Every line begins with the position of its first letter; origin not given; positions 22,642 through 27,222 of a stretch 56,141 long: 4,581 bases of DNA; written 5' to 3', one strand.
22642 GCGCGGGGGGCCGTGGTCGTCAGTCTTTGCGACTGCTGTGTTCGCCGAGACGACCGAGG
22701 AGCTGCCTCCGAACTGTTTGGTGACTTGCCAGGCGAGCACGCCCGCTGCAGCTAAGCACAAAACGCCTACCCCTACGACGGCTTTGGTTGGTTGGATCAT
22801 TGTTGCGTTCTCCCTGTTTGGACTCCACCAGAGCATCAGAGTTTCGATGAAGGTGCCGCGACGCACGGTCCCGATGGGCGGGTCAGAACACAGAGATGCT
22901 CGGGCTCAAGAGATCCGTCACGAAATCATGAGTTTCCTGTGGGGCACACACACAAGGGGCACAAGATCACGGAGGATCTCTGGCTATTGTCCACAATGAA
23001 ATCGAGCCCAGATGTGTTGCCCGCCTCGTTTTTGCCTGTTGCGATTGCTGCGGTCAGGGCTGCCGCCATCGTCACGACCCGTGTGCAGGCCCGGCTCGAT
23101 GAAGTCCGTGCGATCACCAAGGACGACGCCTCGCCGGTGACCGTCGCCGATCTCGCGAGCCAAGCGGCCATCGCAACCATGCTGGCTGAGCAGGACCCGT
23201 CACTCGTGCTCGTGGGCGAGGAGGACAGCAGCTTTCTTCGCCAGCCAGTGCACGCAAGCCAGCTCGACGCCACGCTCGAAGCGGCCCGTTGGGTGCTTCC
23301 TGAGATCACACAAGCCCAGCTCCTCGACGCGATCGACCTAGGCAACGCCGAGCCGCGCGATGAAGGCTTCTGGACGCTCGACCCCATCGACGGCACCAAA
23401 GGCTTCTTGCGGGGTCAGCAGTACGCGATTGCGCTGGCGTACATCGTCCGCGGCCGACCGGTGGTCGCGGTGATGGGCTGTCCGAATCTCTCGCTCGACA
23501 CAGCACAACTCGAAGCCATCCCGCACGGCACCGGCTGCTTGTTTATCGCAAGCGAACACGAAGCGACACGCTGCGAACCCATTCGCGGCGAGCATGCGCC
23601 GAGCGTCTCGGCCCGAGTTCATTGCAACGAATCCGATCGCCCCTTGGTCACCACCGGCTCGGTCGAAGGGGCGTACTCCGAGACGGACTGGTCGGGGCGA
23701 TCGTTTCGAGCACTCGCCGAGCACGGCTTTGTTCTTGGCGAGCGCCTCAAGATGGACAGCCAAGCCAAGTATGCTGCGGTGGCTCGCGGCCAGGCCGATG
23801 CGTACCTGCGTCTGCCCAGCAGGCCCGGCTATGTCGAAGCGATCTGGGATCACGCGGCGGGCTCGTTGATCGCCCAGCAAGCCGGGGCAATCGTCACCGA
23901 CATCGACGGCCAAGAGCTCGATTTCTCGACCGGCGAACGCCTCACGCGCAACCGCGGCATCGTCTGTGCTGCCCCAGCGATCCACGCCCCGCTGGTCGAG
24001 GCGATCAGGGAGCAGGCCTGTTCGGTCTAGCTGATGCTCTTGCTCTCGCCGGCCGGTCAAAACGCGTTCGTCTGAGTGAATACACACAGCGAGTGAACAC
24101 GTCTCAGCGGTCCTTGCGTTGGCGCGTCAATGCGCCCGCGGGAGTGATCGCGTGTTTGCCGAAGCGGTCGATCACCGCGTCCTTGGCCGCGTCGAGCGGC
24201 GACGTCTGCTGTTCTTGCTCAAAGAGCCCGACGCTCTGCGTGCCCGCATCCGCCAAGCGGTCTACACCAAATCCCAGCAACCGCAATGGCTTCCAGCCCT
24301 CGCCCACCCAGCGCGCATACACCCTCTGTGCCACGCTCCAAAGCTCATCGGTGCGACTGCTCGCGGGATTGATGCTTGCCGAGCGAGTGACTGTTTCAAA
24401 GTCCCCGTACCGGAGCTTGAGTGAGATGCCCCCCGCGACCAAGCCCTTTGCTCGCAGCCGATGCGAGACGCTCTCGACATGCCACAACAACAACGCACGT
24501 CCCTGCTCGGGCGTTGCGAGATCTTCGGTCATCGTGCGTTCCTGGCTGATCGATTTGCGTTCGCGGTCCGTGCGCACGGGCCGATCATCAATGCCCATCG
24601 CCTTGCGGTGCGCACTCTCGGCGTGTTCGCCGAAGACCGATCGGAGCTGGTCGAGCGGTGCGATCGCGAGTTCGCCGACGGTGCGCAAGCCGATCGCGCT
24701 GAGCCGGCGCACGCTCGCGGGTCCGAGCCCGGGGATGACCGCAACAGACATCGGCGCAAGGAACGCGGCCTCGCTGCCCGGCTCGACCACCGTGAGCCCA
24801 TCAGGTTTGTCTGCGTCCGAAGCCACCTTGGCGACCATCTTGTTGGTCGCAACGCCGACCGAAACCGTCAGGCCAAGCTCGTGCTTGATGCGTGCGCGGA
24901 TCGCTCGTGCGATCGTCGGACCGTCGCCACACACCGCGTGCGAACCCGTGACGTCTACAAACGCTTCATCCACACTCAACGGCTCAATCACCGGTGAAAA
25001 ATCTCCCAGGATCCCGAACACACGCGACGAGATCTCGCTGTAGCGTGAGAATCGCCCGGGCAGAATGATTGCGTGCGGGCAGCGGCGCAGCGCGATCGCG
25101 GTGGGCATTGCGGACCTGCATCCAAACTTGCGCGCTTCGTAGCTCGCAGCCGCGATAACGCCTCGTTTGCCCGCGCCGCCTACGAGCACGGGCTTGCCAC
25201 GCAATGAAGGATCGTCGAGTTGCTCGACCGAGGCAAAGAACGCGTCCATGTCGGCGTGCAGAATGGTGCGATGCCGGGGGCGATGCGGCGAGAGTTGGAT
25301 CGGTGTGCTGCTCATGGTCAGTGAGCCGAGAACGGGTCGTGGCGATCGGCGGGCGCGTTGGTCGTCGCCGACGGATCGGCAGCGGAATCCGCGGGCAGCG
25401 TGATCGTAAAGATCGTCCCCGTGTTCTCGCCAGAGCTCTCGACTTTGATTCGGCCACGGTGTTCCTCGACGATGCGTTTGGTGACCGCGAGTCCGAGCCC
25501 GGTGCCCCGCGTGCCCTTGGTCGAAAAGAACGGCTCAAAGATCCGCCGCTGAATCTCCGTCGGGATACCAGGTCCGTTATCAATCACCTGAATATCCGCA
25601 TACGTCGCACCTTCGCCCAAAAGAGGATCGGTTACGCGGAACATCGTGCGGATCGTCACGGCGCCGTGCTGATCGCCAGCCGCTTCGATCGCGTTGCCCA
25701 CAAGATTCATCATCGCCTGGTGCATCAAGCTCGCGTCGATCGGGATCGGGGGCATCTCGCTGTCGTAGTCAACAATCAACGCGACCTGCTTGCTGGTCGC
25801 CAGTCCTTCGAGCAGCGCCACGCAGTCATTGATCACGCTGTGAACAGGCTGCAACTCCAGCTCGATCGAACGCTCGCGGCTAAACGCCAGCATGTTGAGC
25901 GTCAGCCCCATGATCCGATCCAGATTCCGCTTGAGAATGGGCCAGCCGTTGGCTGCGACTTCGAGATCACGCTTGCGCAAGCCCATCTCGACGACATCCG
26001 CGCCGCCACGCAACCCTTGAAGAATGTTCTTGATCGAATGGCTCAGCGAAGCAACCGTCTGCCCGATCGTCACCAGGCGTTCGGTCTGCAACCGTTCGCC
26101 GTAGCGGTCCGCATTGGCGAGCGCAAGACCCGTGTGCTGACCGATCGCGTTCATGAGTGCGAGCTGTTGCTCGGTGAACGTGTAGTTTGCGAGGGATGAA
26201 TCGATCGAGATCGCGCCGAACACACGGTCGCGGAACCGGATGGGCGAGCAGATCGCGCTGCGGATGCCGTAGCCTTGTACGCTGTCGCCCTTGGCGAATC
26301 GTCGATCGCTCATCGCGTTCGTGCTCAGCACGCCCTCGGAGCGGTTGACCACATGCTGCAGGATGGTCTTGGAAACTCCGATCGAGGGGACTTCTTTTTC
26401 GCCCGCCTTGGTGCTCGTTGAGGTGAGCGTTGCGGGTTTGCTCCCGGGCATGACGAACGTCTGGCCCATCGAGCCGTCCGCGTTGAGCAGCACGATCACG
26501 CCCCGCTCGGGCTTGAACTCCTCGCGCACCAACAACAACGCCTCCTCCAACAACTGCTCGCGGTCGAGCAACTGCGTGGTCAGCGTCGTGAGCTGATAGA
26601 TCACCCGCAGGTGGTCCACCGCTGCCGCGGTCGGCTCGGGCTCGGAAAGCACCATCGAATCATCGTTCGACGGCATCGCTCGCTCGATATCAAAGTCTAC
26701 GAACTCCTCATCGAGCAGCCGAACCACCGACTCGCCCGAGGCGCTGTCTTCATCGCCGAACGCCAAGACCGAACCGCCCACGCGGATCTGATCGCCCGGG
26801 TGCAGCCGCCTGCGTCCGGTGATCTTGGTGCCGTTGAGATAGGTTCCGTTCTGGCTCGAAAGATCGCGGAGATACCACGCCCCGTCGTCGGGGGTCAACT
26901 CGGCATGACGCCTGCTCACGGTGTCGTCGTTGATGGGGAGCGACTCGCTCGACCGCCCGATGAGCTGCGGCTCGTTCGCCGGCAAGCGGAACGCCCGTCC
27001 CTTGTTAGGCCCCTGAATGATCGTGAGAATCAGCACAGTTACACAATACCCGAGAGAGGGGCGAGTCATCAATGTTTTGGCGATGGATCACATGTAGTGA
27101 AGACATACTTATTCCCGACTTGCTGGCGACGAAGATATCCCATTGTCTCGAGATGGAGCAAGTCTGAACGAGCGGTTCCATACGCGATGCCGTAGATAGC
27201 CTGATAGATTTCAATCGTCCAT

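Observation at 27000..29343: Low-GC islet carrying a class II Fic enzyme and a PhyH-type dioxygenase: candidate novel two-gene module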

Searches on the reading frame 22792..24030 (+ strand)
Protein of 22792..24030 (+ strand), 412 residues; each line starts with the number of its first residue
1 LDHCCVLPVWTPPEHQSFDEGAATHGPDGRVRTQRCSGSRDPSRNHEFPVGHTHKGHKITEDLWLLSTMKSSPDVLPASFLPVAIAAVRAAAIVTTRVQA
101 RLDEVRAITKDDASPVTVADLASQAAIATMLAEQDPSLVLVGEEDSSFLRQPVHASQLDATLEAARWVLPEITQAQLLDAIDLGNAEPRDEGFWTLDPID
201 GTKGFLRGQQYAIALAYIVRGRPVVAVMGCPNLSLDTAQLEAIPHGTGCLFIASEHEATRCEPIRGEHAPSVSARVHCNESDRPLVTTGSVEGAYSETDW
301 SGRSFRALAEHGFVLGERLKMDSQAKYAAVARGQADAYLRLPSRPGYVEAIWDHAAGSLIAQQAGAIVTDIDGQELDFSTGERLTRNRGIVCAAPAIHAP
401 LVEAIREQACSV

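Call 73: search_protein_families(library=pfam, proteins=[window:22792-24030:+], max_evalue=0.001)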
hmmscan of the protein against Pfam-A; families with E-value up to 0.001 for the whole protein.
window:22792-24030:+ (412 aa): 1 family
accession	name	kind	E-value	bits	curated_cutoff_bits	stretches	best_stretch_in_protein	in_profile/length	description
PF00459.30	Inositol_P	-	7.6e-42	144.1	27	1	83-407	8-268/271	Inositol monophosphatase family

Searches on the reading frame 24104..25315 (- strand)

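Call 4: search_protein_families(library=pfam, proteins=[window:24104-25315:-], max_evalue=0.01)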
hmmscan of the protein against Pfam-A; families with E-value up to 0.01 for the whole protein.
window:24104-25315:- (403 aa): 3 families
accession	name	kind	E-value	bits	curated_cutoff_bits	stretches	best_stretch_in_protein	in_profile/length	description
PF00817.25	IMS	-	3.5e-51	173.5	23.2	1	22-167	2-148/148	impB/mucB/samB family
PF11799.13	IMS_C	-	2e-24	86.6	20.7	1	253-361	1-106/109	impB/mucB/samB family C-terminal domain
PF21999.2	IMS_HHH_1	-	4.8e-05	24.2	27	1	194-243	3-53/53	DNA polymerase-iota, thumb domain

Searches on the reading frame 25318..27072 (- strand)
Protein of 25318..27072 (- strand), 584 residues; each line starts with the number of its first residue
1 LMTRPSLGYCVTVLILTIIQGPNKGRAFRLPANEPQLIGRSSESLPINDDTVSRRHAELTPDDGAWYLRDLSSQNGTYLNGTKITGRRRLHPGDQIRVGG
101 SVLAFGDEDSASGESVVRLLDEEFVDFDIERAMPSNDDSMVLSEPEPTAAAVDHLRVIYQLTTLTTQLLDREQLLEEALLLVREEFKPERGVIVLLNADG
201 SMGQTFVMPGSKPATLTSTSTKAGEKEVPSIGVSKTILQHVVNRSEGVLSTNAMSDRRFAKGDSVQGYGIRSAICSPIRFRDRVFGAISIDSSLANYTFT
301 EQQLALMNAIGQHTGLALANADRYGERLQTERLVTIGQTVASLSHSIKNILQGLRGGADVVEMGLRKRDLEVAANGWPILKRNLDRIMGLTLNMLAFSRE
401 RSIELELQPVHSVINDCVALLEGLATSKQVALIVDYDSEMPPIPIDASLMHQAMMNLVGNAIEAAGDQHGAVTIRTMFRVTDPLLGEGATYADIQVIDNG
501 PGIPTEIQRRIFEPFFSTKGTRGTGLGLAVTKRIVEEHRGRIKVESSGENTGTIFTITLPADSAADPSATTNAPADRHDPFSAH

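Call 4: search_protein_families(library=pfam, proteins=[window:25318-27072:-], max_evalue=0.01)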
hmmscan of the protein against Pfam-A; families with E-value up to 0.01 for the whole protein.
window:25318-27072:- (584 aa): 7 families
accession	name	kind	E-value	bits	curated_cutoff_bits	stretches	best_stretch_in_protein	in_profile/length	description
PF02518.31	HATPase_c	-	3.5e-25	89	26.4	1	446-562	2-110/111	Histidine kinase-, DNA gyrase B-, and HSP90-like ATPase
PF00498.31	FHA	-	2.2e-19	70.1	20.7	1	38-99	3-67/67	FHA domain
PF16697.10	Yop-YscD_cpl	-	6e-15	55.7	33.2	1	18-108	2-93/94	Inner membrane component of T3SS, cytoplasmic domain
PF01590.32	GAF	-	4.6e-13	50.3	22.4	1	170-318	1-133/133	GAF domain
PF13185.12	GAF_2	-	3.5e-10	40.7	28.6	1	170-318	3-135/136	GAF domain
PF13492.12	GAF_3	-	2.8e-07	31.4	27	1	241-320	49-129/129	GAF domain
PF00512.31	HisKA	-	0.0016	18.9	26.9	1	337-401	3-64/66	His Kinase A (phospho-acceptor) domain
